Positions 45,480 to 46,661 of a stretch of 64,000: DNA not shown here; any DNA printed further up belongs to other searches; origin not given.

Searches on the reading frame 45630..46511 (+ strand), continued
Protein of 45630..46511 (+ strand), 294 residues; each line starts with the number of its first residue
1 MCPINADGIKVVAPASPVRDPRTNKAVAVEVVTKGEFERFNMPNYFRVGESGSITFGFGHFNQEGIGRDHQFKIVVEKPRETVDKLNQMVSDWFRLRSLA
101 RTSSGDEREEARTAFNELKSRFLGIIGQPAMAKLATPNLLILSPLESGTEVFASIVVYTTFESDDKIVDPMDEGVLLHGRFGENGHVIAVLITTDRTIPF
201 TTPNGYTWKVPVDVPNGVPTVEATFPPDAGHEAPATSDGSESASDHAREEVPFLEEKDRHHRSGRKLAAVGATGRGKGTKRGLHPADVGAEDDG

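Call 89: search_protein_families(library=pfam, alignment_id=A5, max_evalue=1)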
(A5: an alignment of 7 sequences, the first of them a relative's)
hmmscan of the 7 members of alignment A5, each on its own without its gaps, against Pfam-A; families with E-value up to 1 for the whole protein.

A. member 1, P0001 (294 aa): 1 family
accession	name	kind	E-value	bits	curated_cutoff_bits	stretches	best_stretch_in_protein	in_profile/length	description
PF10907.13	DUF2749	-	0.04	14.4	25.5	1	226-267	28-68/72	Protein of unknown function (DUF2749)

B. families by the number of members that match (of 7 scanned): 4 families
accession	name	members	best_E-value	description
PF10907.13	DUF2749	1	0.04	Protein of unknown function (DUF2749)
PF06775.19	Seipin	1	0.13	Putative adipose-regulatory protein (Seipin)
PF02154.20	FliM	1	0.19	Flagellar motor switch protein FliM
PF03793.24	PASTA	1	0.19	PASTA domain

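Call 93: find_related_loci(query=A5, collection=viral_contigs, flank=3000)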
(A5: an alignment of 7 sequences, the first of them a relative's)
Query A5 (294 aa) in viral_contigs; peptide patterns used: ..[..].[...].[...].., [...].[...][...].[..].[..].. (x = any residue, [..] = any of these).
72 stretches matched a pattern, but none encodes a relative of the query by tblastn (E <= 1e-3).

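Call 99: search_dna_similar(query=P0001, collection=phages, mode=protein, max_evalue=0.01)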
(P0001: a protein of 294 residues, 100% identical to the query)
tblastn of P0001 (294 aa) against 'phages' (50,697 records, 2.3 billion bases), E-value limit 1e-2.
No match.

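Call 100: search_dna_similar(query=P0001, collection=plasmids, mode=protein, max_evalue=0.01)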
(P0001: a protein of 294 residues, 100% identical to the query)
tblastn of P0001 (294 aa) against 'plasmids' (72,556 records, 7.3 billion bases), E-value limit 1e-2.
No match.
